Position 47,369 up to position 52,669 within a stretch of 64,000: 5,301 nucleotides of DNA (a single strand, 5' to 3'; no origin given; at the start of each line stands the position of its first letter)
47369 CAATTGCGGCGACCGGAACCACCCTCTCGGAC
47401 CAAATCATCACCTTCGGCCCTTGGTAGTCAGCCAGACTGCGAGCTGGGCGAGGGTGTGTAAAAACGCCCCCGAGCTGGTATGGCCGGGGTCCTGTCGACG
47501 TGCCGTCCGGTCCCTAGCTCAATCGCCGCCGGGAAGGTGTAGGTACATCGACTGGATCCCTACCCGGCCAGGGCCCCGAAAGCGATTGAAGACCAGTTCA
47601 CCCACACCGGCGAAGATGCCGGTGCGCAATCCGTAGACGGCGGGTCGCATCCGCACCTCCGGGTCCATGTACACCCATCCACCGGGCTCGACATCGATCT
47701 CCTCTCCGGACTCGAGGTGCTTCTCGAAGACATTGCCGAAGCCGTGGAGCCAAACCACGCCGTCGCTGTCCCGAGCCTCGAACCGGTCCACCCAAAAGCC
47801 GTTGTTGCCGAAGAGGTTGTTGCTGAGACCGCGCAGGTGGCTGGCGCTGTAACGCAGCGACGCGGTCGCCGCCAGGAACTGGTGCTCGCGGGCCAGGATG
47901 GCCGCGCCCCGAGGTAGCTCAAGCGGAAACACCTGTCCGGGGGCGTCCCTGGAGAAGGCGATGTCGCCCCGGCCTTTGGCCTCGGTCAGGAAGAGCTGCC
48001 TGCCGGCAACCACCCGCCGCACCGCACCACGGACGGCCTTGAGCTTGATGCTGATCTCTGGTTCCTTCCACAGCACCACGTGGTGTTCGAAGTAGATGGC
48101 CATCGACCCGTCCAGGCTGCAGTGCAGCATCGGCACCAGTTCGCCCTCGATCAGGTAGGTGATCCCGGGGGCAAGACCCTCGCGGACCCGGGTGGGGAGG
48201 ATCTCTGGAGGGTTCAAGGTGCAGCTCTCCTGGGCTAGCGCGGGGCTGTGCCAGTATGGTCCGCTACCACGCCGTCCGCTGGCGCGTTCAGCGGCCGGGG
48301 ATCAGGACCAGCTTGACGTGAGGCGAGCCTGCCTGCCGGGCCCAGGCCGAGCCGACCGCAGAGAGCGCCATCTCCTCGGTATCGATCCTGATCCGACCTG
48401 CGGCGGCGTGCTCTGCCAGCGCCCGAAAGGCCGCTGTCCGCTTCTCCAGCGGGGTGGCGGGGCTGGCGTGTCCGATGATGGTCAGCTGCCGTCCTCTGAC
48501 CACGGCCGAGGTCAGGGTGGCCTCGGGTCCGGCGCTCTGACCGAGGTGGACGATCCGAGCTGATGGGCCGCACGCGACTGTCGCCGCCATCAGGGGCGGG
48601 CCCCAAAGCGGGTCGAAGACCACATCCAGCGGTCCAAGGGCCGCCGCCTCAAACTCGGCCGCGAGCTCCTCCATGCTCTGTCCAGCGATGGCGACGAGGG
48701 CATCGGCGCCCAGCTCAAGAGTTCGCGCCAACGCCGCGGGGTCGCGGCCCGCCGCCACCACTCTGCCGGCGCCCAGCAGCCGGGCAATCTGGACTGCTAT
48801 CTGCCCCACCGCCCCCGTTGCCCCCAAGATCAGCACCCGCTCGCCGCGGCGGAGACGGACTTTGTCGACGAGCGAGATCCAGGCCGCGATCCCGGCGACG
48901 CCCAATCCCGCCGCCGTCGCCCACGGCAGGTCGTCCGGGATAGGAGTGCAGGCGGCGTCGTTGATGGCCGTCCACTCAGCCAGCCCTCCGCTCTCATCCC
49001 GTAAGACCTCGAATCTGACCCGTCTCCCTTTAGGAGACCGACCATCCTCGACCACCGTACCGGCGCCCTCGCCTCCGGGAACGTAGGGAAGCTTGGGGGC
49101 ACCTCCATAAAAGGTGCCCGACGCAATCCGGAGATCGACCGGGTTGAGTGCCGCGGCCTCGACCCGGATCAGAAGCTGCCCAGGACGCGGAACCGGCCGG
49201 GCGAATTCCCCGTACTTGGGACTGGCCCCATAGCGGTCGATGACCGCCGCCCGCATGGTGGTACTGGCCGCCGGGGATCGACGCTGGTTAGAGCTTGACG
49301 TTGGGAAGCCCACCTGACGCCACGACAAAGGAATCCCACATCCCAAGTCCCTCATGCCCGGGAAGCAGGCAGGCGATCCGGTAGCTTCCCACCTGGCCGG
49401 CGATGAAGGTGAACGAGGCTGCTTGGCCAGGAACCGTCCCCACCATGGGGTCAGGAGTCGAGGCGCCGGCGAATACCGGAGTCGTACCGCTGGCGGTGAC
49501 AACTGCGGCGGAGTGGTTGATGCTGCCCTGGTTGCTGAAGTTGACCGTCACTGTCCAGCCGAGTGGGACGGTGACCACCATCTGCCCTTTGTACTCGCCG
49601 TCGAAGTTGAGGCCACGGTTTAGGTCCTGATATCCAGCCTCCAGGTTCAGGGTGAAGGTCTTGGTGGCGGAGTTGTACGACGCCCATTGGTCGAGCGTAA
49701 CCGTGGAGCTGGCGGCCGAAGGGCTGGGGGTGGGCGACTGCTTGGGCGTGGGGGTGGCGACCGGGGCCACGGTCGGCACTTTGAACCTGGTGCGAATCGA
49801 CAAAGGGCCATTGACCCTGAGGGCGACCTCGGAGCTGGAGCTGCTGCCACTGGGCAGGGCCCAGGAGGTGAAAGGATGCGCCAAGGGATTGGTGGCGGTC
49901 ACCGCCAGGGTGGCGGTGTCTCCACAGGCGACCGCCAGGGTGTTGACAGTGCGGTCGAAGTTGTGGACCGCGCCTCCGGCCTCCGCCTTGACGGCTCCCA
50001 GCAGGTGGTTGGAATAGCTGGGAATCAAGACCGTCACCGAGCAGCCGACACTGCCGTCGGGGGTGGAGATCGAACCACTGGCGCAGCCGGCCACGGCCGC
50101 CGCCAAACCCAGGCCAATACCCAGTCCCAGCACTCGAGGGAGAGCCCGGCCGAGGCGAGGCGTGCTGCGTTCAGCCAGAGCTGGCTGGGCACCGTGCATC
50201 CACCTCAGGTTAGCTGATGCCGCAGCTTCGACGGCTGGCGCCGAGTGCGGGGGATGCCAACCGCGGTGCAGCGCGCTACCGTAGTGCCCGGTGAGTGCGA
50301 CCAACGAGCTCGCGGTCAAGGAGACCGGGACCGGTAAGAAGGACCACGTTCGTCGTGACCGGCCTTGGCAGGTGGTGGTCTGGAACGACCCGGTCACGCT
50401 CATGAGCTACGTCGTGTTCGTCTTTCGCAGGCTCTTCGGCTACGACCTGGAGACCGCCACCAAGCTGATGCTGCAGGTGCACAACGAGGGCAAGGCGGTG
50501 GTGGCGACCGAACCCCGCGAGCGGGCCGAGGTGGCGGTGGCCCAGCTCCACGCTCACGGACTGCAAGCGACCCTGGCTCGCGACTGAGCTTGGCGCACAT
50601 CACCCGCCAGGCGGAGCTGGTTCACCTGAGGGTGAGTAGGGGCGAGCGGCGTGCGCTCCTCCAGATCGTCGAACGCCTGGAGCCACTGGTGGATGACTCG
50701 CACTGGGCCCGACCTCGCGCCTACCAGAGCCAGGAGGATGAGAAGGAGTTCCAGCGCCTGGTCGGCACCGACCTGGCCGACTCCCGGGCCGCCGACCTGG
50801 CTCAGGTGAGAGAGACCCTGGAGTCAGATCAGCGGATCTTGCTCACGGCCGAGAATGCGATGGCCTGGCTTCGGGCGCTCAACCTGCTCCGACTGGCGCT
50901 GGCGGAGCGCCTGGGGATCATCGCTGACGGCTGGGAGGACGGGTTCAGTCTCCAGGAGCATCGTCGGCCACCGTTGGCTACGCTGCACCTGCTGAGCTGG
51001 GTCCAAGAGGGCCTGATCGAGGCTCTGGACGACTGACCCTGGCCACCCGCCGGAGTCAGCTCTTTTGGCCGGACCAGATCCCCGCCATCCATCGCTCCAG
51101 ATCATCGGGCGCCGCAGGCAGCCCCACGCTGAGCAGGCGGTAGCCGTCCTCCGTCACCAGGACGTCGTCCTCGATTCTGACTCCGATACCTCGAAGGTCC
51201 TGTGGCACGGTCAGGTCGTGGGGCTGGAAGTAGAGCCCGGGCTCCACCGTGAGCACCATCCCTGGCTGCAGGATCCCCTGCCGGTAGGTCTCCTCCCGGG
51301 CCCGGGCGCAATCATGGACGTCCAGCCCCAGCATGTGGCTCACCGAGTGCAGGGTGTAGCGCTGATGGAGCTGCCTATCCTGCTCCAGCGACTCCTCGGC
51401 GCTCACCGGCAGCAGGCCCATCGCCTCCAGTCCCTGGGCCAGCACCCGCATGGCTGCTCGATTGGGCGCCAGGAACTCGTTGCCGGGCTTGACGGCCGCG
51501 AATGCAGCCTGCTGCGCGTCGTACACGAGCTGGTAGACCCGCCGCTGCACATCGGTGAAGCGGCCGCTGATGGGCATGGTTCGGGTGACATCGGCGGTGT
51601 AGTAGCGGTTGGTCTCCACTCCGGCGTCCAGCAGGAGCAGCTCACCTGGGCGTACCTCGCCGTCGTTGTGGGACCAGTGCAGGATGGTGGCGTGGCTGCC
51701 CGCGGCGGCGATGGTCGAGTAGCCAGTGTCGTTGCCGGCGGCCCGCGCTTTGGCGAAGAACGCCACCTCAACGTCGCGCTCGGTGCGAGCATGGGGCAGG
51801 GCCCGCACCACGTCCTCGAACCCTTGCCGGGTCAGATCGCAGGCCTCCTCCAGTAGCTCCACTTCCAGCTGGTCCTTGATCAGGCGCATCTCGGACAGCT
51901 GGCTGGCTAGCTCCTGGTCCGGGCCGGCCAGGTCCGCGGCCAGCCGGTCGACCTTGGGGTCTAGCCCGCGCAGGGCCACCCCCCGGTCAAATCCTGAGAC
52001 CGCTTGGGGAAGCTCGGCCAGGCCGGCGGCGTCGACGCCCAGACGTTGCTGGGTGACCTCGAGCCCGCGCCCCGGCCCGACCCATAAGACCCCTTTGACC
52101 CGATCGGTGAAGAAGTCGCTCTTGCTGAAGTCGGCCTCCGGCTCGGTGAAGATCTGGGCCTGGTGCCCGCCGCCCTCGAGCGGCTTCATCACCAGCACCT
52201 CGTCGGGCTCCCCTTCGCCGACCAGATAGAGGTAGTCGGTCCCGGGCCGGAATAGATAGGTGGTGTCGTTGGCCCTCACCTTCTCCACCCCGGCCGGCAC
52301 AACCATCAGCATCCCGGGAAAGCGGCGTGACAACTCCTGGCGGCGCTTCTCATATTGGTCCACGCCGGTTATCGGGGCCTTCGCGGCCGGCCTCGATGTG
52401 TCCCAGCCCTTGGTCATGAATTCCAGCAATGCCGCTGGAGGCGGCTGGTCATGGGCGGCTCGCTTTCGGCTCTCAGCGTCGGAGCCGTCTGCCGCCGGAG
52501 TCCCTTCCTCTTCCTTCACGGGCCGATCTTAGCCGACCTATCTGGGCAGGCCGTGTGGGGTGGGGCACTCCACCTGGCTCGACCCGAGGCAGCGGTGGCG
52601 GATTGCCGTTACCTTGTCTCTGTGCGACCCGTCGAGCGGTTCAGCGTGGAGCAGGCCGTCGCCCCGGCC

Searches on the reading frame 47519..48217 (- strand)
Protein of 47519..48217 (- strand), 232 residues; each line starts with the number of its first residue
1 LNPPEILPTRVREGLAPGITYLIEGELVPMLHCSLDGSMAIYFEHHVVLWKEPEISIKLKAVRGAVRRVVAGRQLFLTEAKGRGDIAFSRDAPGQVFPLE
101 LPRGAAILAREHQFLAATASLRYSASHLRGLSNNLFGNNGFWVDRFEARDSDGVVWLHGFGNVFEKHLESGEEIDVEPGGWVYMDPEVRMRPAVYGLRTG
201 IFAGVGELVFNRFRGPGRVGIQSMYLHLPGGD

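Call 9: search_protein_families(library=pfam, proteins=[window:47519-48217:-], max_evalue=0.001)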
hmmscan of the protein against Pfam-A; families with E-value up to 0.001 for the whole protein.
window:47519-48217:- (232 aa): 1 family
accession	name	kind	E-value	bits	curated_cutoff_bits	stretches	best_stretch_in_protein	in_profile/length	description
PF01987.23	AIM24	-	1.2e-36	126.8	25.7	1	22-224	2-205/205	Mitochondrial biogenesis AIM24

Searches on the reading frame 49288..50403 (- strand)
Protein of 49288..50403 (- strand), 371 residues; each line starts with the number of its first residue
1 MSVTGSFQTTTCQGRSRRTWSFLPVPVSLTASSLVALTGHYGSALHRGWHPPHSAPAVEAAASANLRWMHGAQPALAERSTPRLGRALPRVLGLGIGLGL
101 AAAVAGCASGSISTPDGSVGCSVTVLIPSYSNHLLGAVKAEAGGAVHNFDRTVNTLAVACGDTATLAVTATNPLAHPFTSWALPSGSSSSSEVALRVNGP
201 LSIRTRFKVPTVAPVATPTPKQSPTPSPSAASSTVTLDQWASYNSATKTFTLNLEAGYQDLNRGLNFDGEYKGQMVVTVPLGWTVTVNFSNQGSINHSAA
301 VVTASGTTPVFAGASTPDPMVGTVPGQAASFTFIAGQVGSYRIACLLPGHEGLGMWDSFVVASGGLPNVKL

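Call 9: search_protein_families(library=pfam, proteins=[window:49288-50403:-], max_evalue=0.001)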
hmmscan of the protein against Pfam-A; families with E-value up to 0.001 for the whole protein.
window:49288-50403:- (371 aa): 1 family
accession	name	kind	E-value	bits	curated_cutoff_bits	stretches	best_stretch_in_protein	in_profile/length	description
PF06525.17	SoxE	-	1.7e-14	54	21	1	242-363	7-140/149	Sulfocyanin (SoxE) domain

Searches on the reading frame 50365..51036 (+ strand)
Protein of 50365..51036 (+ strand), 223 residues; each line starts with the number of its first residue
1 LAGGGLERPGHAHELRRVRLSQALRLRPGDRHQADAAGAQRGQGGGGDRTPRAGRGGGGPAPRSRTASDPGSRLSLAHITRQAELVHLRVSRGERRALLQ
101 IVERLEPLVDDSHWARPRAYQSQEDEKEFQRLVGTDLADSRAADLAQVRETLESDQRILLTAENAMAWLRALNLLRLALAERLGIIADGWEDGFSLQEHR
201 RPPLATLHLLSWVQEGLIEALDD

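Call 78: search_protein_families(library=pfam, proteins=[window:50365-51036:+], max_evalue=0.0001)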
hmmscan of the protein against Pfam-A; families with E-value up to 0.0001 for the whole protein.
window:50365-51036:+ (223 aa): 1 family
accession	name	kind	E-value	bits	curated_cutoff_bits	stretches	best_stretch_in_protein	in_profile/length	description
PF09438.16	DUF2017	-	3.5e-20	73.4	25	1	81-221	6-179/179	Domain of unknown function (DUF2017)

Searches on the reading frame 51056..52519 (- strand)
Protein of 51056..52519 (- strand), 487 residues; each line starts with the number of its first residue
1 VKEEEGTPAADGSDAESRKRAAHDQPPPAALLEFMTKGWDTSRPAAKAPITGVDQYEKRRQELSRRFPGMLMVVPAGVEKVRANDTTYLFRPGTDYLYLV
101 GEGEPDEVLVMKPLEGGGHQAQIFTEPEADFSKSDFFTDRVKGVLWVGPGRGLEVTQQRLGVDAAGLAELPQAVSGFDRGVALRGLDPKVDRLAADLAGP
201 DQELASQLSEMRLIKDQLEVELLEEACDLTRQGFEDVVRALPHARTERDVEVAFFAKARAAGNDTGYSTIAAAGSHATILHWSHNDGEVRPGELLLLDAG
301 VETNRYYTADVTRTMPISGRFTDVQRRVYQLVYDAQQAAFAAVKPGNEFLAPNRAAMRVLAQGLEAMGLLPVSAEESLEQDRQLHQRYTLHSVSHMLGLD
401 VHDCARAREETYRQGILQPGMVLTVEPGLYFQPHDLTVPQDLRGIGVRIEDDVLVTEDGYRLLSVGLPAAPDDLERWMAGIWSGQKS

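Call 9: search_protein_families(library=pfam, proteins=[window:51056-52519:-], max_evalue=0.001)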
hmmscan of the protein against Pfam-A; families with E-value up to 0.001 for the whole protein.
window:51056-52519:- (487 aa): 2 families
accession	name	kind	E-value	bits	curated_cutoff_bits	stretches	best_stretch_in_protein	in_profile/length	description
PF00557.29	Peptidase_M24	-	2.1e-51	175.1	23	1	221-457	1-208/208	Metallopeptidase family M24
PF05195.22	AMP_N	-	8.3e-14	51.8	24.6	1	56-167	1-103/121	Aminopeptidase P, N-terminal domain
